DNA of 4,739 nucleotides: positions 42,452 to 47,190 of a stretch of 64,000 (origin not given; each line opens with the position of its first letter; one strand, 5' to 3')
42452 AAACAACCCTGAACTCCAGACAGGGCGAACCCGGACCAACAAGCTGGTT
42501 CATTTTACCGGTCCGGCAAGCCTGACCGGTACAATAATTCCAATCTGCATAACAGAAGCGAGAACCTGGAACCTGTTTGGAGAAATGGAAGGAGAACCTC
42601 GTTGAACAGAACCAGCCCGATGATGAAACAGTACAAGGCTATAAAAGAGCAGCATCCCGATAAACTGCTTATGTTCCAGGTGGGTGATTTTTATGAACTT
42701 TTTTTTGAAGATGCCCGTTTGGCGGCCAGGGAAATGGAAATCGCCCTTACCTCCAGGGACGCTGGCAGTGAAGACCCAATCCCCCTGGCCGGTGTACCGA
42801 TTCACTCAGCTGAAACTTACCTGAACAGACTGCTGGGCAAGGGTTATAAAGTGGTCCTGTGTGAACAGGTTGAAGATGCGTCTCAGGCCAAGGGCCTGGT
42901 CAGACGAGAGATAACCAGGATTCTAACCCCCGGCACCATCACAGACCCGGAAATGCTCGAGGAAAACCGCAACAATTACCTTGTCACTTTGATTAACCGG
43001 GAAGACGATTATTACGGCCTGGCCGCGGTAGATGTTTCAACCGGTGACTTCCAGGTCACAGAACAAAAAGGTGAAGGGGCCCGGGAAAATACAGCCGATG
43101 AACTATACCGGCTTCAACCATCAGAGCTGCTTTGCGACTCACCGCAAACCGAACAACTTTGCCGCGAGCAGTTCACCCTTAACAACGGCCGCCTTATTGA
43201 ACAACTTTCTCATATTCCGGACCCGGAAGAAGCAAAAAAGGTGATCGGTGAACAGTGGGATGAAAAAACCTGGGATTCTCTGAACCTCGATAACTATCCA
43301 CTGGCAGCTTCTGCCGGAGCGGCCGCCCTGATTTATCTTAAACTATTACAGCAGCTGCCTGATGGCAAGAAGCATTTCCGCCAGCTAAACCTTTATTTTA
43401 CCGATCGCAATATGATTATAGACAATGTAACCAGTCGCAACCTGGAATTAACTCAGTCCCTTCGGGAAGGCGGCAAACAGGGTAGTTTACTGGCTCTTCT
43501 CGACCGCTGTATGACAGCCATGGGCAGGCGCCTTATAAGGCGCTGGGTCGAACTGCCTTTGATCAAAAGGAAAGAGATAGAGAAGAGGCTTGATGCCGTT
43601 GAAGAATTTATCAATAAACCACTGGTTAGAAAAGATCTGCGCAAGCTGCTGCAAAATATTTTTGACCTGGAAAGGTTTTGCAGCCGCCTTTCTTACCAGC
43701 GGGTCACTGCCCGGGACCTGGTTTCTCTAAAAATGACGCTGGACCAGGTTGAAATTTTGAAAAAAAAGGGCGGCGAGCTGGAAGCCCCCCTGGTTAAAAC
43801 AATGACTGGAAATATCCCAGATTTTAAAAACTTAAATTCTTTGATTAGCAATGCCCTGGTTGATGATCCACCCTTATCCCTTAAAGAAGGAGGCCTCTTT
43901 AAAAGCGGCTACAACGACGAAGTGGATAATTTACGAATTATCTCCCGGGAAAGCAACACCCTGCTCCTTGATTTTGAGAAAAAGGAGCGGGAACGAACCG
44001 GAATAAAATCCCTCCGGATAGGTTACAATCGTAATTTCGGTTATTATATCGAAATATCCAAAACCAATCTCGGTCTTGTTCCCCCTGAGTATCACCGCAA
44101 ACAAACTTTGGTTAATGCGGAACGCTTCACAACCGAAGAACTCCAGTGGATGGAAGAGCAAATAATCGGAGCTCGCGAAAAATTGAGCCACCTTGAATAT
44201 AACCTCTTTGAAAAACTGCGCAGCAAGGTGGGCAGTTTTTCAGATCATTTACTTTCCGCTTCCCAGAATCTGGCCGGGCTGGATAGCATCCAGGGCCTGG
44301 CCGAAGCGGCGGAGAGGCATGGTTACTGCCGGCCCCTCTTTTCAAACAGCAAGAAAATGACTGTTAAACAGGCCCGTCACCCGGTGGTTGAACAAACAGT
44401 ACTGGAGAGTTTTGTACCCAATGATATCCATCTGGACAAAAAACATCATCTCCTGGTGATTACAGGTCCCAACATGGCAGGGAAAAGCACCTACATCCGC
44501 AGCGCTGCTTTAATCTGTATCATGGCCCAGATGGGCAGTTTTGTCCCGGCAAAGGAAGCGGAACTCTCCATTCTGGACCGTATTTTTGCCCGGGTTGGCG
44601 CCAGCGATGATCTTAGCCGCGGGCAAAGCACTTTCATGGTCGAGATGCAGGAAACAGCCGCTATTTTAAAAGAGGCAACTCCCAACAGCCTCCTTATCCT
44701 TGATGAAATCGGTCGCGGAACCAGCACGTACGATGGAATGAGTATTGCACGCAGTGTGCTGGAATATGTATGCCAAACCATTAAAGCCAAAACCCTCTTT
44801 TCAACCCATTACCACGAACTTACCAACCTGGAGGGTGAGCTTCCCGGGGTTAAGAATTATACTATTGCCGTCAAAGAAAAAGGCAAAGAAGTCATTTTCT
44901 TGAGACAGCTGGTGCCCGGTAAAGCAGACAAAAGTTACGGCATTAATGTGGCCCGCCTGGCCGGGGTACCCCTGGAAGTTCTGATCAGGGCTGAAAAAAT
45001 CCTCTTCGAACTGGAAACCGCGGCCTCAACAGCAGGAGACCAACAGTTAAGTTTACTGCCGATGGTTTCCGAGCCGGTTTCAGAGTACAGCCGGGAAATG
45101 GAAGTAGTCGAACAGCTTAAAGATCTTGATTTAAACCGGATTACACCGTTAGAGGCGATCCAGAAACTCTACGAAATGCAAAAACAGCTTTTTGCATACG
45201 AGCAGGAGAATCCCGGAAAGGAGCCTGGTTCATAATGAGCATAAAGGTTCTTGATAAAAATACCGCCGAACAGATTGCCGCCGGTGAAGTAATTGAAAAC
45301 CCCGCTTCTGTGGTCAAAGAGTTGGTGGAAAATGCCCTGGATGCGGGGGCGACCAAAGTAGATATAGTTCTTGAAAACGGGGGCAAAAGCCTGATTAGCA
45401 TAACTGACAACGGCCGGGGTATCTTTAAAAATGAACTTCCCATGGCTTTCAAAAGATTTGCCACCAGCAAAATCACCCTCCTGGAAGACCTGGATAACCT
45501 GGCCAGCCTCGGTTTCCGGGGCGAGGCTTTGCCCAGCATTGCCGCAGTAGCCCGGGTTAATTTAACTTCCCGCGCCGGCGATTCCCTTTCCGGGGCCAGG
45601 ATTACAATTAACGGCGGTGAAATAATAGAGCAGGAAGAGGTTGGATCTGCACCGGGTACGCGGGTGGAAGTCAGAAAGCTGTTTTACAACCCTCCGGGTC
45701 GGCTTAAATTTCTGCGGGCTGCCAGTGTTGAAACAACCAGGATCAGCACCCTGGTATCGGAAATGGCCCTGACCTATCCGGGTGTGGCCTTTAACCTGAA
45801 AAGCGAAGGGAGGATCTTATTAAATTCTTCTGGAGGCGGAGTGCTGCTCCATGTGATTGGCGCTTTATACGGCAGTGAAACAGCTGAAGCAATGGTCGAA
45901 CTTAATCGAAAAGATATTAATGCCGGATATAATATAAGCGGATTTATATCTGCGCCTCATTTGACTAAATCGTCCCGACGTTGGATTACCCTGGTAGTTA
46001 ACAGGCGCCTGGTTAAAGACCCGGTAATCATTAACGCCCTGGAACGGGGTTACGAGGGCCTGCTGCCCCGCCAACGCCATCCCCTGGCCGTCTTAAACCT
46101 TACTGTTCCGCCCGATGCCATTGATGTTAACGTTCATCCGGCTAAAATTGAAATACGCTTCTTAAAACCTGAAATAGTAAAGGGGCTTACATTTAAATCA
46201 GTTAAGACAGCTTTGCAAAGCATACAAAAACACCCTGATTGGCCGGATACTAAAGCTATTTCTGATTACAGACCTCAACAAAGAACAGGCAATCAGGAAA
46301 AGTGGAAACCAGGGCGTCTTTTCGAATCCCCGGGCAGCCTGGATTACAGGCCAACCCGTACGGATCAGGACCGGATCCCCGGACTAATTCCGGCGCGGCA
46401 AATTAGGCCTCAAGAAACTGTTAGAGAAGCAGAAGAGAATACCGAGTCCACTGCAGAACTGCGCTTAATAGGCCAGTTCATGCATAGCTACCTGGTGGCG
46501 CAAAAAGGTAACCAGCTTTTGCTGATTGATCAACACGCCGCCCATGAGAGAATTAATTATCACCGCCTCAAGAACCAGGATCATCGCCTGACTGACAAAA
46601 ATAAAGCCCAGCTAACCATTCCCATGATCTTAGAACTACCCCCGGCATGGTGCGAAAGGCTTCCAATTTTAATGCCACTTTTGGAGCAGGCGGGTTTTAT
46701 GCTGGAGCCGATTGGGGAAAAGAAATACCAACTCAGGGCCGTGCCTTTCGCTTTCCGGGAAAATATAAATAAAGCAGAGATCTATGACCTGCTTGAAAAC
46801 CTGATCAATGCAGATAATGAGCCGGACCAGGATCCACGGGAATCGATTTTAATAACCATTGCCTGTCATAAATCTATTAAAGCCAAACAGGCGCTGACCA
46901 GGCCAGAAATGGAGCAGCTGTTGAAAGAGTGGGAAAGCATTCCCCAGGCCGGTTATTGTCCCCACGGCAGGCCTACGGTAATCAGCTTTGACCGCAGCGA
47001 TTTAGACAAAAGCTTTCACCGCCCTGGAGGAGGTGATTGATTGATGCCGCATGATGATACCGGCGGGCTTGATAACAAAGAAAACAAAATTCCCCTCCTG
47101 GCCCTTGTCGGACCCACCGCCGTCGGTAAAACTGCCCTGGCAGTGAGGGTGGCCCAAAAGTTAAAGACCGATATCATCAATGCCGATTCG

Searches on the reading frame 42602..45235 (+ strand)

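Call 26: search_protein_families(library=ncbifam, proteins=[window:42602-45235:+], max_evalue=1e-10)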
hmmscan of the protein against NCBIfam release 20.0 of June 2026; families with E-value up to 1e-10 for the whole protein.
window:42602-45235:+ (877 aa): 4 families
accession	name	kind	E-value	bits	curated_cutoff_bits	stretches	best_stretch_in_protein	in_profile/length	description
NF003810.1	PRK05399.1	equivalog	1.6e-303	1009.4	480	1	5-805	2-793/793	DNA mismatch repair protein MutS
TIGR01070.1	mutS1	equivalog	6.3e-295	980.8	641.7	1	5-861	2-840/840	DNA mismatch repair protein MutS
TIGR01069.2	mutS2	equivalog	4.5e-59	200.6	400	1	522-804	236-514/790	endonuclease MutS2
NF052383.1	ATPase_KamC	equivalog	2.5e-58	198.1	300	1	303-744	12-434/508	lysine 5,6-aminomutase reactivase ATPase KamC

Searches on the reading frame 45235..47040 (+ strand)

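Call 26: search_protein_families(library=ncbifam, proteins=[window:45235-47040:+], max_evalue=1e-10)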
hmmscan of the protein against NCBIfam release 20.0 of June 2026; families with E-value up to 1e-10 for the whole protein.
window:45235-47040:+ (601 aa): 8 families
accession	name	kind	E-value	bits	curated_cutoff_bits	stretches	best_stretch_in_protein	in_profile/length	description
TIGR00585.2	mutl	equivalog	6.6e-151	503.9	180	1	3-524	1-554/555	DNA mismatch repair endonuclease MutL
NF000950.0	PRK00095.1-3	equivalog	7.9e-148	493.7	756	2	2-349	3-347/641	DNA mismatch repair endonuclease MutL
NF000953.0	PRK00095.2-4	equivalog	1.3e-141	473.6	693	1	1-596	1-610/611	DNA mismatch repair endonuclease MutL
NF000949.0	PRK00095.1-2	equivalog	1.8e-134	450.1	750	2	2-337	6-335/634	DNA mismatch repair endonuclease MutL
NF000952.0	PRK00095.2-2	subfamily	6.2e-124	414.7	840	1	1-596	1-622/623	DNA mismatch repair endonuclease MutL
NF000951.0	PRK00095.2-1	equivalog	2.9e-98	329.9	391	2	2-332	4-337/559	DNA mismatch repair endonuclease MutL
NF000948.0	PRK00095.1-1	equivalog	3.7e-95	320.1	701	1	1-341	1-343/625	DNA mismatch repair endonuclease MutL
NF000954.0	PRK00095.2-5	equivalog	1.6e-70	238.1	937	1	2-328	6-329/588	DNA mismatch repair endonuclease MutL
